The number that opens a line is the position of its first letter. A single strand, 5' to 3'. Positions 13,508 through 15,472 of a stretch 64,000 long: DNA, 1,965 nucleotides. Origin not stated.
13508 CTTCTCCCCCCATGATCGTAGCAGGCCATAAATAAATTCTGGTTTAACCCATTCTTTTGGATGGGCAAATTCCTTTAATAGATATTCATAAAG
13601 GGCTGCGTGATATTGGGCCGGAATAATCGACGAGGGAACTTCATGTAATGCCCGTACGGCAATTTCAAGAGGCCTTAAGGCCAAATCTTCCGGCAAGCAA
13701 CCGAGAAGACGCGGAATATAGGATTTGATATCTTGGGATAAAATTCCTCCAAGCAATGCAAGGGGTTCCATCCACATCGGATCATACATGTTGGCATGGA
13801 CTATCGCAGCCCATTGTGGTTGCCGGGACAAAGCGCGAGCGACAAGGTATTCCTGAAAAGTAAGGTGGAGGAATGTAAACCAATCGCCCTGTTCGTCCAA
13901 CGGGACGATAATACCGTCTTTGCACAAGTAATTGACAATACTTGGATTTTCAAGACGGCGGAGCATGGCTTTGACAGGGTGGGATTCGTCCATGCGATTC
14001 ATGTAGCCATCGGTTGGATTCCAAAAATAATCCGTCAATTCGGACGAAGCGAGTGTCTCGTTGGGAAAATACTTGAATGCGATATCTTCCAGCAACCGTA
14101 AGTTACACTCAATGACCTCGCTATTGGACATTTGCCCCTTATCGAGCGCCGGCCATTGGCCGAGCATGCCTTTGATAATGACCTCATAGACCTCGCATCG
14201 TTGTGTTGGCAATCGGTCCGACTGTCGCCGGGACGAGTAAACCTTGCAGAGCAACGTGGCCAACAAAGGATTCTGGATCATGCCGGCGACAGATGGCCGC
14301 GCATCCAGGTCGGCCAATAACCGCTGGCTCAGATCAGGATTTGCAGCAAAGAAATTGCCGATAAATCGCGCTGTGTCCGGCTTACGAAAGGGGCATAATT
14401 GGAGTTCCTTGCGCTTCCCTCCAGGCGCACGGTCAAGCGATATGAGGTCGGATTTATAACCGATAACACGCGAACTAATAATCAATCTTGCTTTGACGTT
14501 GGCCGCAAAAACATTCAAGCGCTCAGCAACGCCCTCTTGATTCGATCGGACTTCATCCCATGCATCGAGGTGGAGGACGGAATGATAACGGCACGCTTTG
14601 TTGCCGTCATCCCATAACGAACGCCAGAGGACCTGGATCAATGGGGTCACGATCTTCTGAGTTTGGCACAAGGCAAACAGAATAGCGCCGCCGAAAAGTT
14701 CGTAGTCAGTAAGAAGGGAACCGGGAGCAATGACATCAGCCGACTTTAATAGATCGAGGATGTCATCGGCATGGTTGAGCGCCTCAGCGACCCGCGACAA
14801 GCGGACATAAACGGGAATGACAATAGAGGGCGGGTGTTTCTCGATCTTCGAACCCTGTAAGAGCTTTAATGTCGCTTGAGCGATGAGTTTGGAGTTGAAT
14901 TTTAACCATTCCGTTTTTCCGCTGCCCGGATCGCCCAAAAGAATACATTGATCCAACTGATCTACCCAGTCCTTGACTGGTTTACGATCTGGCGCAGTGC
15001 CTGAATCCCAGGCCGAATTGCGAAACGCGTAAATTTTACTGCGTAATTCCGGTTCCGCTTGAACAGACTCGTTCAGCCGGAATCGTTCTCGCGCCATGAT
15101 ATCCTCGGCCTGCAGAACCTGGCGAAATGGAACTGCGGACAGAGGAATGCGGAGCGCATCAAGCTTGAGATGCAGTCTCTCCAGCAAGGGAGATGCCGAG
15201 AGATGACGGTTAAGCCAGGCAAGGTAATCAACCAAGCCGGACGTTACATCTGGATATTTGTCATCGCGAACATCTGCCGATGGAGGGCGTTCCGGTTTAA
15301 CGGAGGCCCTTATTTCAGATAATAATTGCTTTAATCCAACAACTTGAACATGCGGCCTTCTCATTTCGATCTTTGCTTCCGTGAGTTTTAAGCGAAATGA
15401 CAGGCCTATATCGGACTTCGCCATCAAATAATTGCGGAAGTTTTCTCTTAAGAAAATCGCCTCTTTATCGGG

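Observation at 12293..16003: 1236-aa NACHT/STAND NTPase with unknown N-terminal domain and HEAT-repeat C-terminus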

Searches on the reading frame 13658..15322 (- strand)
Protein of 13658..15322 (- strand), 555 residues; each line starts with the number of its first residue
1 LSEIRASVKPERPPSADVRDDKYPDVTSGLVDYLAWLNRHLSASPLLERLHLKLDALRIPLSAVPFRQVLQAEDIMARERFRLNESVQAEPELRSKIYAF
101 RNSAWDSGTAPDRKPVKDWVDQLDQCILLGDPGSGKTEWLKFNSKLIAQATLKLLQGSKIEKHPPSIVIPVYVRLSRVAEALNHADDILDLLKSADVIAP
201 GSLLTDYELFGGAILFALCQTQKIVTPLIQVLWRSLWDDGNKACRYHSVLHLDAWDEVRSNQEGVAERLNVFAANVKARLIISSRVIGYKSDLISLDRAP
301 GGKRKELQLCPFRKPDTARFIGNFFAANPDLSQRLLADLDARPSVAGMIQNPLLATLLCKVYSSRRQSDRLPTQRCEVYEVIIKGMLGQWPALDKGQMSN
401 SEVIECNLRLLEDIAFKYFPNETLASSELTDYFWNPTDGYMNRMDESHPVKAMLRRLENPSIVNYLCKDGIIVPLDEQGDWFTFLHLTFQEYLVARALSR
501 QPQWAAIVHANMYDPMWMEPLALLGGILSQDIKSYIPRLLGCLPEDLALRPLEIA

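Call 32: search_solved_structures(query=A3, max_evalue=1, show_alignments=2)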
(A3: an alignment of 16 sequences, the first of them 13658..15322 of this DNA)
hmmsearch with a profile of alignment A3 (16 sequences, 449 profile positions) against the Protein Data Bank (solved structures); distinct sequences matched with E-value up to 1: 155 (the best 60 are shown).
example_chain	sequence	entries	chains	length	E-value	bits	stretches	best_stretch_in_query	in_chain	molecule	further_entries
8fw2_A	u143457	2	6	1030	3.3e-11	45.9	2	28-287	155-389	NLR family CARD domain-containing protein 4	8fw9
8fvu_B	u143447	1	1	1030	4.5e-11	45.4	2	28-287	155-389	NLR family CARD domain-containing protein 4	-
5irl_A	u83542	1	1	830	2.4e-09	39.7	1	36-283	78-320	Uncharacterized protein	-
5irm_A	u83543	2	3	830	2.4e-09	39.7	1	36-283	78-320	Uncharacterized protein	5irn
8etr_A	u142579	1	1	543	3.6e-09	39.1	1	135-394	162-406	NACHT, LRR and PYD domains-containing protein 3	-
7alv_A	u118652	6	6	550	3.7e-09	39.1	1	135-394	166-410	NACHT, LRR and PYD domains-containing protein 3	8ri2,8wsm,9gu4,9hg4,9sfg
8zem_A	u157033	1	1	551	3.8e-09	39.1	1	135-394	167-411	NACHT, LRR and PYD domains-containing protein 3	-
4kxf_K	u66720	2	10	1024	1.2e-08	37.5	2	47-284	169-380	NLR family CARD domain-containing protein 4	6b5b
3jbl_K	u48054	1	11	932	1.2e-08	37.4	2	47-284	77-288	NLR family CARD domain-containing protein 4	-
8ej4_A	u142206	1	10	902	1.9e-08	36.8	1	135-394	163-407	NACHT, LRR and PYD domains-containing protein 3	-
9z03_A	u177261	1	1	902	1.9e-08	36.8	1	135-394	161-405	NACHT, LRR and PYD domains-containing protein 3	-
8swf_A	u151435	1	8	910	1.9e-08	36.8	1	135-394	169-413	NACHT, LRR and PYD domains-containing protein 3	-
8swk_A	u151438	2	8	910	1.9e-08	36.8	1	135-394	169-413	NACHT, LRR and PYD domains-containing protein 3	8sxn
7zgu_A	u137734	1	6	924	2e-08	36.7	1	135-394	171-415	NACHT, LRR and PYD domains-containing protein 3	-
7vtp_A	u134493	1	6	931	2e-08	36.7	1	135-394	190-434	NACHT, LRR and PYD domains-containing protein 3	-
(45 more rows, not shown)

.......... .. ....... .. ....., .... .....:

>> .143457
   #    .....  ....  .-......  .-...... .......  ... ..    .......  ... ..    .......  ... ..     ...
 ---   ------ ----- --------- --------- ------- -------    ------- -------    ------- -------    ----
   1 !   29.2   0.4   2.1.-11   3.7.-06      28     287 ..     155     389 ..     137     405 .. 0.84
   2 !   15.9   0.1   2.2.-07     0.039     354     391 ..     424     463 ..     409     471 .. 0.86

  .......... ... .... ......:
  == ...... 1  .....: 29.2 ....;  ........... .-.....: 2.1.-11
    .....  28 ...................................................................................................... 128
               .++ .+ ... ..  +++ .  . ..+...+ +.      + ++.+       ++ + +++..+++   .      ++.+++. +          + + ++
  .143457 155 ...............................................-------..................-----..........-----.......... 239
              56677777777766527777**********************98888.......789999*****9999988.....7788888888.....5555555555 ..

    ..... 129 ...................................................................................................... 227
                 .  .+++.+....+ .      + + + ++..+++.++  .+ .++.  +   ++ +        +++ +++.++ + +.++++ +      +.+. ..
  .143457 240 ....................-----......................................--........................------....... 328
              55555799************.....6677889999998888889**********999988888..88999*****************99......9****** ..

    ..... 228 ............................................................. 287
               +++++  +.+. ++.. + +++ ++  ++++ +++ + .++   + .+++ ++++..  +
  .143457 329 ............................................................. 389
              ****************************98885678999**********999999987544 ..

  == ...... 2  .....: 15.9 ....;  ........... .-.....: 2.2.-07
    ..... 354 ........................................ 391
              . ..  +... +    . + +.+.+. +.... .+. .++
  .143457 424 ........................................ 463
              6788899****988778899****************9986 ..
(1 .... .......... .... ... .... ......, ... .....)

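Call 43: predict_structure(alignment_id=A3)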
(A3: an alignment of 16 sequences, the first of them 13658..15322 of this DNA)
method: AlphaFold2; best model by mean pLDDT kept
length: 555 residues; sequences in the alignment: 16
mean_pLDDT: 79.5   pTM: 0.81
mean pLDDT of the five models: 79.5, 78.6, 76.6, 76.2, 74.6
residues with pLDDT >= 90: 215; 70-90: 210; 50-70: 61; < 50: 69
segments of 3 or more residues with pLDDT < 50: 1-22, 79-88, 92-109, 160-164, 298-300, 546-555
pLDDT, mean of each block of 10 residues (from residue 1): 39 43 69 91 85 81 78 51 46 44 43 87 92 91 94 77 67 93 95 92 93 95 82 86 80 89 90 92 86 61 82 91 92 93 85 93 79 90 91 73 90 92 88 87 83 69 76 83 90 94 85 80 83 60 48 38
secondary structure, 60 per line:
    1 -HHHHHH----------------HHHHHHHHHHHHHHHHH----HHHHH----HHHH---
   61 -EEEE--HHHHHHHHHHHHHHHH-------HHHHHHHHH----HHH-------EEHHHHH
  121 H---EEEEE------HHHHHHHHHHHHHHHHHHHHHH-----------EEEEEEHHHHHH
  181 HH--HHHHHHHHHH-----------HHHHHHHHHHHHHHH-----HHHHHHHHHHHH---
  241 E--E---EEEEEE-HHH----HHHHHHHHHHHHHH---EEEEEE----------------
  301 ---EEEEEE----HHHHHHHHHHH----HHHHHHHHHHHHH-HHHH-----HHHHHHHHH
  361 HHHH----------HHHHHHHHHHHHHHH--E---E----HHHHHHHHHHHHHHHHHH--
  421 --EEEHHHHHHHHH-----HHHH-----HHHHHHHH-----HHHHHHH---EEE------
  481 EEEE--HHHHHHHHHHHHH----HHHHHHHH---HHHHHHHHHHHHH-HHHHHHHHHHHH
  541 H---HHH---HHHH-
elements in order: H2-7 H24-40 H45-49 H54-57 E62-65 H68-83 H91-99 H116-121 E125-129 H136-157 E169-174 H175-182 H185-194 H206-220 H226-237 E248-253 H262-275 E279-284 E304-309 H314-324 H329-341 H343-346 H352-364 H375-389 H401-418 E423-425 H426-434 H440-443 H449-456 H462-468 E472-474 E481-484 H487-499 H504-511 H515-527 H529-541 H551-554

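Call 47: fold_search(model_id=the predicted structure, library=pdb)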
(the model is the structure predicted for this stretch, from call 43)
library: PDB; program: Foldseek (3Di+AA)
matches with E <= 10: 1050; with E <= 0.001: 85
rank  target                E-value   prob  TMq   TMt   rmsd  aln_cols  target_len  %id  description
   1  5irm_C                4.4e-10  1.00  0.46  0.35   8.5       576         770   14  Crystal structure of rabbit NOD2 in an ADP-bound state (Crystal form2) (released 2016-06-29)
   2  4kxf_F                5.3e-10  1.00  0.44  0.30   8.8       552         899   11  Crystal structure of NLRC4 reveals its autoinhibition mechanism (released 2013-07-24)
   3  5irl                  6.1e-10  1.00  0.45  0.35   9.1       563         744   14  Crystal structure of rabbit NOD2 SER mutant in an ADP-bound state (released 2016-06-29)
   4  4kxf_K                2.3e-09  1.00  0.45  0.30   8.7       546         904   12  Crystal structure of NLRC4 reveals its autoinhibition mechanism (released 2013-07-24)
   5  9ln6_A                3.0e-09  1.00  0.36  0.24  14.4       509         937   14  Structure of human NLRP14-UHRF1 complex (released 2026-03-18)
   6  4kxf_L                3.1e-09  1.00  0.43  0.29   9.4       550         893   12  Crystal structure of NLRC4 reveals its autoinhibition mechanism (released 2013-07-24)
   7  4kxf_N                3.2e-09  1.00  0.44  0.30   8.9       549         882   12  Crystal structure of NLRC4 reveals its autoinhibition mechanism (released 2013-07-24)
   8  4kxf_D                3.7e-09  1.00  0.45  0.30   8.7       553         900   11  Crystal structure of NLRC4 reveals its autoinhibition mechanism (released 2013-07-24)
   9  4kxf_P                4.3e-09  1.00  0.43  0.30   9.0       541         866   12  Crystal structure of NLRC4 reveals its autoinhibition mechanism (released 2013-07-24)
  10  5irm_A                4.3e-09  1.00  0.44  0.33   8.8       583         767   14  Crystal structure of rabbit NOD2 in an ADP-bound state (Crystal form2) (released 2016-06-29)
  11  5irn                  4.5e-09  1.00  0.46  0.36   8.0       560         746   14  Crystal structure of rabbit NOD2 in an ADP-bound state (Crystal form1) (released 2016-06-29)
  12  4kxf_H                4.5e-09  1.00  0.44  0.30   9.0       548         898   12  Crystal structure of NLRC4 reveals its autoinhibition mechanism (released 2013-07-24)
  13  9dh3_A                6.5e-09  1.00  0.43  0.23  11.6       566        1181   11  Cryo-EM structure of NLRP3 complex with Compound C (released 2024-12-25)
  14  8sxn_C                1.4e-08  1.00  0.38  0.28   9.2       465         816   11  Structure of NLRP3 and NEK7 complex (released 2024-02-14)
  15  8fw2_A                1.4e-08  1.00  0.37  0.25  11.1       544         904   12  Cryo-EM structure of full-length human NLRC4 inflammasome with C11 symmetry (released 2024-01-03)
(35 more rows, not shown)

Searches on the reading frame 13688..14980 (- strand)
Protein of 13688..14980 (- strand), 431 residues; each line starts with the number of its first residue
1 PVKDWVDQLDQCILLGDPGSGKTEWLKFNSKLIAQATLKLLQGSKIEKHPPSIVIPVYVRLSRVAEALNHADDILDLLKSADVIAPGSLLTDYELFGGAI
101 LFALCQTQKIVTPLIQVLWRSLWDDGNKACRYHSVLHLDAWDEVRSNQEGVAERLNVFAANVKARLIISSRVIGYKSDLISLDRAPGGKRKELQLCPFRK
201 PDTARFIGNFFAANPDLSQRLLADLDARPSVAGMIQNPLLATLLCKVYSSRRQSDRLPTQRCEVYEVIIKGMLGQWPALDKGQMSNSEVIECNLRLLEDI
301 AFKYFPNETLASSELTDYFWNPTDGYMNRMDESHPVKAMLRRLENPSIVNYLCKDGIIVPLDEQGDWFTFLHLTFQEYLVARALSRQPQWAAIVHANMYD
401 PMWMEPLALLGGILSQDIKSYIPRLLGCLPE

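Call 15: search_protein_families(library=pfam, proteins=[window:13700-14950:-], max_evalue=10)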
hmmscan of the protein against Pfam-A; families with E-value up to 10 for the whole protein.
window:13700-14950:- (417 aa): 4 families
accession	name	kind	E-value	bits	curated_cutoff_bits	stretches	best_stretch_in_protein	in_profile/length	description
PF24883.2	NPHP3_N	-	0.0058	17.3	24.8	1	98-161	98-164/164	Nephrocystin 3, N-terminal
PF05729.18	NACHT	-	0.053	13.8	26.7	1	2-29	3-30/167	NACHT domain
PF02240.21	MCR_gamma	-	0.16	11.6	25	1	266-354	108-197/246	Methyl-coenzyme M reductase gamma subunit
PF07728.20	AAA_5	-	0.27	11.7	22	1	3-34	3-34/139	AAA domain (dynein-related subfamily)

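Call 28: search_solved_structures(query=window:13688-14980:-, max_evalue=10, show_alignments=2)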
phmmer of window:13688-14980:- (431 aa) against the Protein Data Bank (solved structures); distinct sequences matched with E-value up to 10: 2.
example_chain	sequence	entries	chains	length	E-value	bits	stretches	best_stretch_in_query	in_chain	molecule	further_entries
9ojm_R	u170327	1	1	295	1.1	11.2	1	88-160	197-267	Small ribosomal subunit protein mS22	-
3j9m_AR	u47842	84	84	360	1.7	10.6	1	88-160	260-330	mS22 | 28S ribosomal protein S22, mitochondrial | Small ribosomal subunit protein mS22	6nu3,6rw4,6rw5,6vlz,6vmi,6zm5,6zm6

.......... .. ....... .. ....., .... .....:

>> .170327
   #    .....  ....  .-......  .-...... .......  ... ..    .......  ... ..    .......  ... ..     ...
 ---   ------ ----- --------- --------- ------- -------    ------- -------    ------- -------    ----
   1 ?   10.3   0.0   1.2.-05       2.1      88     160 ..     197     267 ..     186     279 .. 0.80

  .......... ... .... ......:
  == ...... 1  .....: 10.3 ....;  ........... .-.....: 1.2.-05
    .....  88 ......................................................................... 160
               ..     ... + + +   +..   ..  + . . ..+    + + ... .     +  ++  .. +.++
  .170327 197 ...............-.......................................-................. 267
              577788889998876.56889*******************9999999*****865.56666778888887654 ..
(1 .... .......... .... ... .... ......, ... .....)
